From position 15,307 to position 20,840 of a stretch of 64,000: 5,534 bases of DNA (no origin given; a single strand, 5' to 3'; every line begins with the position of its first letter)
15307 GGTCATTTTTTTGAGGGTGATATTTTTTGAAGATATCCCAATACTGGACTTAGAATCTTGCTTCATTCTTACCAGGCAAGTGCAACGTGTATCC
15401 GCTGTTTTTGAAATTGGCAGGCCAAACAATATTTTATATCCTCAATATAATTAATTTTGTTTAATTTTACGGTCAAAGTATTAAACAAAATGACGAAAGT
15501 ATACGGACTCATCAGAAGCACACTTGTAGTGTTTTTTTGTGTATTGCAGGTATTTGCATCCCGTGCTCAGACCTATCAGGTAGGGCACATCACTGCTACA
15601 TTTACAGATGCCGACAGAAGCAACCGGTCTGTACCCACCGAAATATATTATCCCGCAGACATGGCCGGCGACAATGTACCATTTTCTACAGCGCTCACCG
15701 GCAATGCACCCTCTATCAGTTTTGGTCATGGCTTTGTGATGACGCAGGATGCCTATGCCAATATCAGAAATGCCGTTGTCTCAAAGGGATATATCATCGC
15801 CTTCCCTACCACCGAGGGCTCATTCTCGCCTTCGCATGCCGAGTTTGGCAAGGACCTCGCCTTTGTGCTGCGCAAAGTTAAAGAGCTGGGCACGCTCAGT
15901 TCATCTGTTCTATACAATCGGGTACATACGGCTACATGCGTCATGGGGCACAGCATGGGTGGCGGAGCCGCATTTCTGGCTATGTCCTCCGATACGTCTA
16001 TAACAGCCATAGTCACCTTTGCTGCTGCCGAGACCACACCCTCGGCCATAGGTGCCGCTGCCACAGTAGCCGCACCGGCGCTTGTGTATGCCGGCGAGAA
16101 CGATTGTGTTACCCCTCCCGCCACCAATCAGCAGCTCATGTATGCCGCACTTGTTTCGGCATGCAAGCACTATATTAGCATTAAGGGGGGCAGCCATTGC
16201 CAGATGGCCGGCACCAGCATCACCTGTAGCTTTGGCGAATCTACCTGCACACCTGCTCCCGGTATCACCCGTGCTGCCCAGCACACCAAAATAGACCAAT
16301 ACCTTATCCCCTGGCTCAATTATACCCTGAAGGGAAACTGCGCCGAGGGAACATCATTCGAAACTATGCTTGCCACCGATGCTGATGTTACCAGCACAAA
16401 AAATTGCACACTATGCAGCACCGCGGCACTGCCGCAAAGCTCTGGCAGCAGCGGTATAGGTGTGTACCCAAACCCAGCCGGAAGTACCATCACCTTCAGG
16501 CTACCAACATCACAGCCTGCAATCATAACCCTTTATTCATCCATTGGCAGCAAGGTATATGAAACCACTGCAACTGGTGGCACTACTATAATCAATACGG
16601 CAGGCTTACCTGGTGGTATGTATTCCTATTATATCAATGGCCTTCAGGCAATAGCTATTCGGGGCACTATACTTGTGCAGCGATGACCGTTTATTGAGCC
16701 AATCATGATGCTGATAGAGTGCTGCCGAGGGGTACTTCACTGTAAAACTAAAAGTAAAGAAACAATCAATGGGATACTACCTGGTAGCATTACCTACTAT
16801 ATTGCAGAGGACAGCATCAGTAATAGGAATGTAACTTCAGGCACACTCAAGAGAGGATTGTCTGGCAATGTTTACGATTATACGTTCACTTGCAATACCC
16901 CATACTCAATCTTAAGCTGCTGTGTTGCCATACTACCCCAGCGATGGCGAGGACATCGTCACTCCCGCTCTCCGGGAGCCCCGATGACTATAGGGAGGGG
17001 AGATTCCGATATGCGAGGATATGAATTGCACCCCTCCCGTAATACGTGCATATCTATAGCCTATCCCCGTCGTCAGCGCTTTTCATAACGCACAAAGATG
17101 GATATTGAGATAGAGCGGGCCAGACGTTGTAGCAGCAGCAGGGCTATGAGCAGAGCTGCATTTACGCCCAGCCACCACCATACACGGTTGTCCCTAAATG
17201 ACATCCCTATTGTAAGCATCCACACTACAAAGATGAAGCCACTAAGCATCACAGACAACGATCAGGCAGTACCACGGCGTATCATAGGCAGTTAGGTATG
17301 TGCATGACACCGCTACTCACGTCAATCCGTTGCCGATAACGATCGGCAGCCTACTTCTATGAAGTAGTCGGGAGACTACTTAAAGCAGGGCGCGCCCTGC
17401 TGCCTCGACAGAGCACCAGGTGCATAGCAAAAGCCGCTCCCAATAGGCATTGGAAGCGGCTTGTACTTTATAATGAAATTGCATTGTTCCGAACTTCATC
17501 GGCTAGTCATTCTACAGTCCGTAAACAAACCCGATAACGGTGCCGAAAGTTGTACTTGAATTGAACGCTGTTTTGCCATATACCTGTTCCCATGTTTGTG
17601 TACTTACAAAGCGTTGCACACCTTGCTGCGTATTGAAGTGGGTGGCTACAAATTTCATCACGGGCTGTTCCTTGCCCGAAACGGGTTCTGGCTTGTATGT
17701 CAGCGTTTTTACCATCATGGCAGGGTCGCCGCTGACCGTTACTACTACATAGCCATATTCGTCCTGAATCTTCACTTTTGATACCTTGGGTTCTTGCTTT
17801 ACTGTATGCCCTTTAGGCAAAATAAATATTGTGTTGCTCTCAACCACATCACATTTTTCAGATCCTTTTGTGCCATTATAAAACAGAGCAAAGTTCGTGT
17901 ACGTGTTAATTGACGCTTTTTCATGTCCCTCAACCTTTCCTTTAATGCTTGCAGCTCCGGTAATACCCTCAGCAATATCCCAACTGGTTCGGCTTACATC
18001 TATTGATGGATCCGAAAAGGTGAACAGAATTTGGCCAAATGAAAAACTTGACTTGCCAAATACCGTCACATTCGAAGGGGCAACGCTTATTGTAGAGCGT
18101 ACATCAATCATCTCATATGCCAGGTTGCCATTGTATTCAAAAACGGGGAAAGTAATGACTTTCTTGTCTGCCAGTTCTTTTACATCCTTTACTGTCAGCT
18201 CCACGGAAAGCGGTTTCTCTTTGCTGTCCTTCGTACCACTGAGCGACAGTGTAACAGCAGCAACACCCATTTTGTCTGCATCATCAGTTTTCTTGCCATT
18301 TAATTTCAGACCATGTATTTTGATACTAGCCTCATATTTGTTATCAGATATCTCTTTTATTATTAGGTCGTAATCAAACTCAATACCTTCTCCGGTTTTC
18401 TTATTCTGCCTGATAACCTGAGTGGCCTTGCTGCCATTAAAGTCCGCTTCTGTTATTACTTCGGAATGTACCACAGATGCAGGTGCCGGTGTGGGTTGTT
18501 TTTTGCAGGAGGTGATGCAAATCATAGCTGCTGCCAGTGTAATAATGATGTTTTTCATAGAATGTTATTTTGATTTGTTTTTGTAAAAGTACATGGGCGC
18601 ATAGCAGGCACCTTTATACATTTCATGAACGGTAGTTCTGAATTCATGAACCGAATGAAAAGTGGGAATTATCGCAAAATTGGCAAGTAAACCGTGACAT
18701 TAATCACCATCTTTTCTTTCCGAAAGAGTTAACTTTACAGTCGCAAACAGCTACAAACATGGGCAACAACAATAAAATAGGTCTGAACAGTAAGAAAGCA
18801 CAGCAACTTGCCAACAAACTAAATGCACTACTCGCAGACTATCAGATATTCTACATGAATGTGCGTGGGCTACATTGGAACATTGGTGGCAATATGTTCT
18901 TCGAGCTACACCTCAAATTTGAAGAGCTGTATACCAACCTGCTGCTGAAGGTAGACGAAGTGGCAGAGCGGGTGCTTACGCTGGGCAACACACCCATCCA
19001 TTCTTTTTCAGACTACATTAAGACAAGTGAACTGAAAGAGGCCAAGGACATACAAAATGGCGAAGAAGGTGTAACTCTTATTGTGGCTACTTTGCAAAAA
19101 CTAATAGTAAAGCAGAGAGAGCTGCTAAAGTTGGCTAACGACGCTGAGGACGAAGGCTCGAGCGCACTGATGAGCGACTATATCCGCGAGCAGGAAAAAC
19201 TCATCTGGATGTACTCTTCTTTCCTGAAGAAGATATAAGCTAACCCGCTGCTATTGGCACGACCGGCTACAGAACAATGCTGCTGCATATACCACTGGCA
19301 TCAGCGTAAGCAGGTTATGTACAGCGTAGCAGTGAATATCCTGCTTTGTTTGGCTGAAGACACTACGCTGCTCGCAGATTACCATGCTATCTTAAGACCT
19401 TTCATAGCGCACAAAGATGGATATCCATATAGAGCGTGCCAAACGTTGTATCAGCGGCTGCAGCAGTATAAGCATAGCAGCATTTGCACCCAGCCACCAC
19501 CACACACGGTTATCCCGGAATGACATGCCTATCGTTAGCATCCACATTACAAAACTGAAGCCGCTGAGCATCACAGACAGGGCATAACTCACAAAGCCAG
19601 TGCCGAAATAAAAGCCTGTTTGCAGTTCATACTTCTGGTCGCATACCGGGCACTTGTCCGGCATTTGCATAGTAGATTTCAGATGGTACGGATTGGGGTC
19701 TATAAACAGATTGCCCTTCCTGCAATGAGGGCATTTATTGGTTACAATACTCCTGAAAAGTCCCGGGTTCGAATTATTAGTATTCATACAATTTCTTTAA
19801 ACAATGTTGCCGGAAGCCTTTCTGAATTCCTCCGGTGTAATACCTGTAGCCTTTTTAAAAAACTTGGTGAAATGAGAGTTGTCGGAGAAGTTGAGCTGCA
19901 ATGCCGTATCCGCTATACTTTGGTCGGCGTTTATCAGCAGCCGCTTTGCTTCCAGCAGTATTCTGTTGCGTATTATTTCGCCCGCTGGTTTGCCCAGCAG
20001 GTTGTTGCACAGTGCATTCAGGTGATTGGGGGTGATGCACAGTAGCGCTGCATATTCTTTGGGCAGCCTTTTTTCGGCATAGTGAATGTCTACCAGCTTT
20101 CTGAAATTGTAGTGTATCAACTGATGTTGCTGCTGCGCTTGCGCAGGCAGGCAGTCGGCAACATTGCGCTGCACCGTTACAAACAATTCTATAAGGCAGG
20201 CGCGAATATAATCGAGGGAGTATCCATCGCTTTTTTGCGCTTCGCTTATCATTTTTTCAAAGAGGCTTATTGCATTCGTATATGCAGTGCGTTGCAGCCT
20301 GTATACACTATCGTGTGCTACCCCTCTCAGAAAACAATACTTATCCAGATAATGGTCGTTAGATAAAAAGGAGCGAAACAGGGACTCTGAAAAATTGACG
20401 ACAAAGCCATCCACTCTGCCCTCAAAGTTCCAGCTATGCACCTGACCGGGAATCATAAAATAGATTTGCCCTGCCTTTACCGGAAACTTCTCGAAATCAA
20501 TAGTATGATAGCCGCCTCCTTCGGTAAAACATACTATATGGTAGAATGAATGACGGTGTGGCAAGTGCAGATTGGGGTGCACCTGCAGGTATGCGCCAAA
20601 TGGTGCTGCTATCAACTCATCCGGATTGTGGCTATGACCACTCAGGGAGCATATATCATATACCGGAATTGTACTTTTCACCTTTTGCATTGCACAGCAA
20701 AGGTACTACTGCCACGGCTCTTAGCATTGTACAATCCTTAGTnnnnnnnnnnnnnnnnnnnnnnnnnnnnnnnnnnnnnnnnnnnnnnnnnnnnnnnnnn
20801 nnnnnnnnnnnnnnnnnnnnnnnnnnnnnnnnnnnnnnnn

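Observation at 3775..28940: A 25-kb accessory region bracketed by a 48/50-identical inverted repeat with att-like architecture and no recombinase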

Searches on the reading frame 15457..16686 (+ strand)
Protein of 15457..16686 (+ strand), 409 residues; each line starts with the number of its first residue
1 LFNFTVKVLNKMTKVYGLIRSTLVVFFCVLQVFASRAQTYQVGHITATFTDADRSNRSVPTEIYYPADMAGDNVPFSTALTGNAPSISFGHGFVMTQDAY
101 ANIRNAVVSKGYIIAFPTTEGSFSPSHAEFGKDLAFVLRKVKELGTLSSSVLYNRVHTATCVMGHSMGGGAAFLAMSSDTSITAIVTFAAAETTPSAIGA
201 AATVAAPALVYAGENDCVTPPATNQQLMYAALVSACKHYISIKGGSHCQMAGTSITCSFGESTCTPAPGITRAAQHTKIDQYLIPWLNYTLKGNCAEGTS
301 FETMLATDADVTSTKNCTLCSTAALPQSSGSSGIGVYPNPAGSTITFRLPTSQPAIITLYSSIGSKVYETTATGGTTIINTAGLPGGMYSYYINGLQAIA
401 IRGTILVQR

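Call 26: search_protein_families(library=pfam, proteins=[window:15457-16686:+])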
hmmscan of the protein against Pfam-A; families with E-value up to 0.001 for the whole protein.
window:15457-16686:+ (409 aa): 6 families
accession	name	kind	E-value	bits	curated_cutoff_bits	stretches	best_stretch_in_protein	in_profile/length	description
PF12740.14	PETase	-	2.2e-16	60.5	28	1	52-251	20-215/263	PET hydrolase-like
PF12146.15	Hydrolase_4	-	5.8e-08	32.8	27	0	198-248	184-233/239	Serine aminopeptidase, S33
PF07224.18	Chlorophyllase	-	6.2e-07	28.9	26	1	80-176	38-135/301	Chlorophyllase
PF12695.13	Abhydrolase_5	-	2.2e-06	28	27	1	160-250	59-143/164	Alpha/beta hydrolase family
PF18962.6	Por_Secre_tail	-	5.4e-06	27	27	1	336-395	1-64/75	Secretion system C-terminal sorting domain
PF03403.19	PAF-AH_p_II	-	0.00059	18.9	20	0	72-115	90-131/372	Platelet-activating factor acetylhydrolase, isoform II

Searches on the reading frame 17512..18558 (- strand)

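Call 26: search_protein_families(library=pfam, proteins=[window:17512-18558:-])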
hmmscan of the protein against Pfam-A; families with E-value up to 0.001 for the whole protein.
window:17512-18558:- (348 aa): 0 families

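Call 63: search_protein_families(library=pfam, proteins=[window:17512-18558:-], max_evalue=0.1)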
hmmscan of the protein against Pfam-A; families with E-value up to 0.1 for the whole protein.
window:17512-18558:- (348 aa): 1 family
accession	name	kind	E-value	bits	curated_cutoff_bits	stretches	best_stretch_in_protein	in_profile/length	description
PF04268.17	SoxG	-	0.082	13.5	21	0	244-328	44-135/152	Sarcosine oxidase, gamma subunit family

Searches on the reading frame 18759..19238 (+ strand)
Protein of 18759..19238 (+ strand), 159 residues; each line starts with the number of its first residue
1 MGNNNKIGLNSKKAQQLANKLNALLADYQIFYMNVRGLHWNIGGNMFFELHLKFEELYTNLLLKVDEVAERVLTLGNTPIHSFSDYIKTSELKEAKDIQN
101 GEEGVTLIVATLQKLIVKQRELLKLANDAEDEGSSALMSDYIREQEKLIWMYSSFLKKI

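Call 26: search_protein_families(library=pfam, proteins=[window:18759-19238:+])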
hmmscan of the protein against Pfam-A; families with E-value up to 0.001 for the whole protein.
window:18759-19238:+ (159 aa): 1 family
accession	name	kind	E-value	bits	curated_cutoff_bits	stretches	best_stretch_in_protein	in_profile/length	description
PF00210.30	Ferritin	-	5.2e-22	78.7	24.5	1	19-159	2-139/142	Ferritin-like domain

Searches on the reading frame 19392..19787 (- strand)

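Call 26: search_protein_families(library=pfam, proteins=[window:19392-19787:-])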
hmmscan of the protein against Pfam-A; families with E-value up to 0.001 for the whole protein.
window:19392-19787:- (131 aa): 2 families
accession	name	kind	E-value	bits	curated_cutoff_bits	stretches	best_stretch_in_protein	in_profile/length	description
PF06170.17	DUF983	-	1.1e-05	26.1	22.6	1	38-112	3-76/85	Protein of unknown function (DUF983)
PF21349.2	RUBY_RBDX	-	0.00096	19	26.5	0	41-52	14-25/30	Rubrerythrin, rubredoxin-like domain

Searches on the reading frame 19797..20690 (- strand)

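Call 26: search_protein_families(library=pfam, proteins=[window:19797-20690:-])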
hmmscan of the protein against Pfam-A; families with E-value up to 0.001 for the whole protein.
window:19797-20690:- (297 aa): 3 families
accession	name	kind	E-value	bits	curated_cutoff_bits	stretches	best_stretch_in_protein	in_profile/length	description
PF12833.13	HTH_18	-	5.3e-22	78.4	33.6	1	213-291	1-79/80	Helix-turn-helix domain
PF02311.25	AraC_binding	-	8e-14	52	21.1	1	44-140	18-109/135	AraC-like ligand binding domain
PF00165.29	HTH_AraC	-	3.1e-07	30.8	26.6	1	256-291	8-42/42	Bacterial regulatory helix-turn-helix proteins, AraC family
